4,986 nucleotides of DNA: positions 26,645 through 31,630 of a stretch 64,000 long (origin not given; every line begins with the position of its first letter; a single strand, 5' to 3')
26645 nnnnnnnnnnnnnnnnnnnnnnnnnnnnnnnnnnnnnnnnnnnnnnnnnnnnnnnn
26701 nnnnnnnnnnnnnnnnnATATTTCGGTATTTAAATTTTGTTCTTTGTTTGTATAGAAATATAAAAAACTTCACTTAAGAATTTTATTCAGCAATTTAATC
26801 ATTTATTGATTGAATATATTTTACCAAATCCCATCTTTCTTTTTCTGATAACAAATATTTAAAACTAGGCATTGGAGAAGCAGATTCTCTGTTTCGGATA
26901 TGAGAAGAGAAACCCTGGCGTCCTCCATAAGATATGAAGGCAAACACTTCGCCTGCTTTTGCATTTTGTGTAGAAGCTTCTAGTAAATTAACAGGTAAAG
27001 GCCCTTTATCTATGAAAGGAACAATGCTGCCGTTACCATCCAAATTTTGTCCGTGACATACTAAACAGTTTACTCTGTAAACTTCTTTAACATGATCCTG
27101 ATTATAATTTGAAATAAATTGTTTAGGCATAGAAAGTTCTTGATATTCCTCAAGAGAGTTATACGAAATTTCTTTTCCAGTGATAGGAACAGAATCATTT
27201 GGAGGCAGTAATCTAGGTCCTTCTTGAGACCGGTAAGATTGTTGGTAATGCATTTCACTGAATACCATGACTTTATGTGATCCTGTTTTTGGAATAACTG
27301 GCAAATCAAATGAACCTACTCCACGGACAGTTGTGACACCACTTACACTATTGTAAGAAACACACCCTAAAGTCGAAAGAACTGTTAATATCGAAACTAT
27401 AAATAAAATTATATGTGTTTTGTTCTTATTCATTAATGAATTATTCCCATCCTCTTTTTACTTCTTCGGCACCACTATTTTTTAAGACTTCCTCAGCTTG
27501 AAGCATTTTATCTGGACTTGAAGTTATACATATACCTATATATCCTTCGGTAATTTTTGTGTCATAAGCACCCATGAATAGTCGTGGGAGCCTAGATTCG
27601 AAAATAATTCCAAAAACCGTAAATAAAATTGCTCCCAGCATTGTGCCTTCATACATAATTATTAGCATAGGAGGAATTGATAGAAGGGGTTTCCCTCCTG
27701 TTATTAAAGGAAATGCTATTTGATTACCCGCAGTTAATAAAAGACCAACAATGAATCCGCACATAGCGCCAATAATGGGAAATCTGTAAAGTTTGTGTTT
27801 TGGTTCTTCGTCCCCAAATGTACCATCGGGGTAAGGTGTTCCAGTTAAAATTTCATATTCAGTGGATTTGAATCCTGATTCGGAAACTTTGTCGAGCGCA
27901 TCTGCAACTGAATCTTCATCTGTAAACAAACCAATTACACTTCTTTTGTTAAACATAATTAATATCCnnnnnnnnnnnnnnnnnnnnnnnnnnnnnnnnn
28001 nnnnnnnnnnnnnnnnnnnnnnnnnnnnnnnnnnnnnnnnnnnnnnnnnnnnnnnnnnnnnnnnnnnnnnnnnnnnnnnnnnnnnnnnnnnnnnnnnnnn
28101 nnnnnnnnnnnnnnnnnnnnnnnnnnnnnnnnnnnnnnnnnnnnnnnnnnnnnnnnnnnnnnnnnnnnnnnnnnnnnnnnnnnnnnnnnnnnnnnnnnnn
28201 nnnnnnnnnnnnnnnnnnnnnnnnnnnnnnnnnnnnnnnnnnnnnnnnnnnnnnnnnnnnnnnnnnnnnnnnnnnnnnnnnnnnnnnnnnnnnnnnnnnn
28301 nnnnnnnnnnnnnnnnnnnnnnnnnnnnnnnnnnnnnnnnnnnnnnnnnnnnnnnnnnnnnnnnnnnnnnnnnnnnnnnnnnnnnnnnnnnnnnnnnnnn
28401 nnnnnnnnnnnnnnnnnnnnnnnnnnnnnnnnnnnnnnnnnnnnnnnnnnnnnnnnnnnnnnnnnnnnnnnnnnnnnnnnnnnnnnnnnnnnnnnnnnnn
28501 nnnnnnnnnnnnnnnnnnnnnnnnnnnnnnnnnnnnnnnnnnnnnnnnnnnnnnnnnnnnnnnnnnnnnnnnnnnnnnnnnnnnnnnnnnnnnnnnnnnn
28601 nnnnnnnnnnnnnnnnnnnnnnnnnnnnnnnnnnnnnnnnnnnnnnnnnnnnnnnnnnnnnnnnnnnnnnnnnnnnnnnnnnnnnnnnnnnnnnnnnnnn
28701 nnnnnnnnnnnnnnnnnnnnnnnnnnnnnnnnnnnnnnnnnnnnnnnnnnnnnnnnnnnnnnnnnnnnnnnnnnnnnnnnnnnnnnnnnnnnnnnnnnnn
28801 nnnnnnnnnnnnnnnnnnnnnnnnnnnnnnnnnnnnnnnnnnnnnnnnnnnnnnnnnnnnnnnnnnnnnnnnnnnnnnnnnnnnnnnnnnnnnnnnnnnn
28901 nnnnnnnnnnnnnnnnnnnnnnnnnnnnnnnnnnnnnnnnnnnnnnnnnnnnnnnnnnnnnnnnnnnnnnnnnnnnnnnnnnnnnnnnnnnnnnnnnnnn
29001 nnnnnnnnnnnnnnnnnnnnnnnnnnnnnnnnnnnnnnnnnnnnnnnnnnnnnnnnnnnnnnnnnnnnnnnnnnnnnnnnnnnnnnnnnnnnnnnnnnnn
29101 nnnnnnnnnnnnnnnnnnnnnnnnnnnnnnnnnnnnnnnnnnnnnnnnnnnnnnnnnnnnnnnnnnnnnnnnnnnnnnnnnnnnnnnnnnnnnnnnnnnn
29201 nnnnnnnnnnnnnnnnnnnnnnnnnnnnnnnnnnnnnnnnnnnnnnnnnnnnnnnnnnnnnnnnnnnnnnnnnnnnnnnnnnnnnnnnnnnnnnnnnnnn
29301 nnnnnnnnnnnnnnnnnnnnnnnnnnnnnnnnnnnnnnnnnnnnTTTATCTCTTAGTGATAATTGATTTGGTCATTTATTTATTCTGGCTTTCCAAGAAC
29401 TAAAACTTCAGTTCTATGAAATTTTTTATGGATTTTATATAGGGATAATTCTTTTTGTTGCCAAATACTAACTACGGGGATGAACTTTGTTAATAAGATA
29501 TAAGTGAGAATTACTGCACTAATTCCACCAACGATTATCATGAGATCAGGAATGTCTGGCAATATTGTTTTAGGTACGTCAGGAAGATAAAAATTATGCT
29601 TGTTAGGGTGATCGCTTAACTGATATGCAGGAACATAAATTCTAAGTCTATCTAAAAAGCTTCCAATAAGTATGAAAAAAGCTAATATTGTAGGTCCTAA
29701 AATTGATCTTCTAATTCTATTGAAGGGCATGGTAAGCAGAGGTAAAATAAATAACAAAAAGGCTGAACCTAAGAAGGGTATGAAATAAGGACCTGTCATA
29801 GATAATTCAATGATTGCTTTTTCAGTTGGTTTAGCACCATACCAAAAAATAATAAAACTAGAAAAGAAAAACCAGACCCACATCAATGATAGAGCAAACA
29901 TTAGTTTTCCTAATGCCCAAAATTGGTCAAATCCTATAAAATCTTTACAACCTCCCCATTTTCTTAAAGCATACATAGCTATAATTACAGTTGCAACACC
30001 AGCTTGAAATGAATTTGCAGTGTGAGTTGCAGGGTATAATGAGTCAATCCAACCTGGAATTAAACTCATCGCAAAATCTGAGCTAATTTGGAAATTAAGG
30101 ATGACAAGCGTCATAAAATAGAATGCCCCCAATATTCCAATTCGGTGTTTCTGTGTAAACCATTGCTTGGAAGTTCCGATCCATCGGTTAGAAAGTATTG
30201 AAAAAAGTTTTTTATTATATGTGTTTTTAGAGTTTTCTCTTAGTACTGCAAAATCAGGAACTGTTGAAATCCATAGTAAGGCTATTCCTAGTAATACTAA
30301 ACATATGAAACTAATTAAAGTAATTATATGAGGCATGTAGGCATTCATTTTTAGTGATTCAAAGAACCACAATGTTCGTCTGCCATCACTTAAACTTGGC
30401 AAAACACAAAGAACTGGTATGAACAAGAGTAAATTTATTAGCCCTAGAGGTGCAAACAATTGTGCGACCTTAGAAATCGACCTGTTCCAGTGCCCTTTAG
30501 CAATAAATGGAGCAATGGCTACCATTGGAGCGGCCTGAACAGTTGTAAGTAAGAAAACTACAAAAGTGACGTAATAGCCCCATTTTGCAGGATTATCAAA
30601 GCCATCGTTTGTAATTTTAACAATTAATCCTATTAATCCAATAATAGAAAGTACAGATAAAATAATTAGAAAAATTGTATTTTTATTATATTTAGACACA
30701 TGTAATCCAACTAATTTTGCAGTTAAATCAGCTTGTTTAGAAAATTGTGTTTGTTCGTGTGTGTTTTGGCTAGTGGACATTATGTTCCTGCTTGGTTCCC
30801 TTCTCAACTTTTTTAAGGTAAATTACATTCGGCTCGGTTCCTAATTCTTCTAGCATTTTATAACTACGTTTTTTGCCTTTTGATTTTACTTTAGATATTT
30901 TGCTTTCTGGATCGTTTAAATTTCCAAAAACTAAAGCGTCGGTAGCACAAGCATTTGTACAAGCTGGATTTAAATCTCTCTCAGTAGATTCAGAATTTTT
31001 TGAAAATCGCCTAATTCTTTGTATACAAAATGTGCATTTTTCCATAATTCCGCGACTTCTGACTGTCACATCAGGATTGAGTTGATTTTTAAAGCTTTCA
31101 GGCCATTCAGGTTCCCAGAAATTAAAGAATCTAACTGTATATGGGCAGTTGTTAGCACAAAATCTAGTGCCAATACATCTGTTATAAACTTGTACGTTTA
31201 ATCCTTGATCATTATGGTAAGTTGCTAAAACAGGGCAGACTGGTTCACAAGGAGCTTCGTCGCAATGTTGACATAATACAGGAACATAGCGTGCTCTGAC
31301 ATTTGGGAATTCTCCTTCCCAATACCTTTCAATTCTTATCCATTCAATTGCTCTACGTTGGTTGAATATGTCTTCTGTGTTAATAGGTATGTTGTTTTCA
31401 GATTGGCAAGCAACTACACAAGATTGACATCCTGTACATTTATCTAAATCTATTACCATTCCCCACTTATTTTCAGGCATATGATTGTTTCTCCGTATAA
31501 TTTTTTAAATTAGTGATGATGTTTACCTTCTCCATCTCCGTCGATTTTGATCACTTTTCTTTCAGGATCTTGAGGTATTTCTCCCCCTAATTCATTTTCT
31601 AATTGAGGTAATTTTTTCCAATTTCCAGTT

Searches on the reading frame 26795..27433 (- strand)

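Call 8: search_protein_families(library=pfam, proteins=[window:26795-27433:-], max_evalue=0.001)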
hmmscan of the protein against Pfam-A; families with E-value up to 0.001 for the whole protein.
window:26795-27433:- (212 aa): 2 families
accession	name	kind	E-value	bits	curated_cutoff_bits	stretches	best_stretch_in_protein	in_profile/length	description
PF00034.26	Cytochrom_C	-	1.5e-08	36.2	21.3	1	116-210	5-89/90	Cytochrome c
PF13442.11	Cytochrome_CBB3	-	1.1e-07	32.5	27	1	113-207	4-68/68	Cytochrome C oxidase, cbb3-type, subunit III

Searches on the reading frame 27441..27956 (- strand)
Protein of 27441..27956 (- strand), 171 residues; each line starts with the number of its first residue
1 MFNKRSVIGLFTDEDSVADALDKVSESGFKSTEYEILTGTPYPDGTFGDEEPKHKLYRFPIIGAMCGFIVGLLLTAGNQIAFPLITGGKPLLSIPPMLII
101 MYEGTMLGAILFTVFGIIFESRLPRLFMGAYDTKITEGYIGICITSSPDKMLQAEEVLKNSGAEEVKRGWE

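Call 8: search_protein_families(library=pfam, proteins=[window:27441-27956:-], max_evalue=0.001)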
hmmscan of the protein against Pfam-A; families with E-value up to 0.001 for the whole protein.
window:27441-27956:- (171 aa): 1 family
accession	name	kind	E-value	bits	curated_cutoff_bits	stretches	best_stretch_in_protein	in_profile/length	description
PF11821.13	ActD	-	5.6e-31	107.9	25.7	1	6-167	2-169/170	Alternative complex III, ActD subunit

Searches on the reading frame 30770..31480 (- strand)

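Call 8: search_protein_families(library=pfam, proteins=[window:30770-31480:-], max_evalue=0.001)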
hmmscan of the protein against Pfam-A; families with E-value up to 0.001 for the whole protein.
window:30770-31480:- (236 aa): 8 families
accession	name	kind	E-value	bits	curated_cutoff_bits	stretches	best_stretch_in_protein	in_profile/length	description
PF12838.12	Fer4_7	-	8e-11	42.7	27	1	14-84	1-50/52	4Fe-4S dicluster domain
PF13247.11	Fer4_11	-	1.9e-10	41.2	26.2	1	63-120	3-62/100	4Fe-4S dicluster domain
PF13183.11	Fer4_8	-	5.3e-07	30.5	27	0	12-84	2-66/68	4Fe-4S dicluster domain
PF13237.11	Fer4_10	-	6.4e-07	29.6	25.5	1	8-33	2-28/53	4Fe-4S dicluster domain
PF12797.12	Fer4_2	-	1.2e-06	28.5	24.5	1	6-25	1-20/22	4Fe-4S binding domain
PF13187.11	Fer4_9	-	1.5e-05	25.4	27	1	14-84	1-49/52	4Fe-4S dicluster domain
PF00037.32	Fer4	-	8.8e-05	22.6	21.1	1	9-26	2-19/24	4Fe-4S binding domain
PF12837.12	Fer4_6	-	0.00011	22.4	25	0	9-25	3-19/24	4Fe-4S binding domain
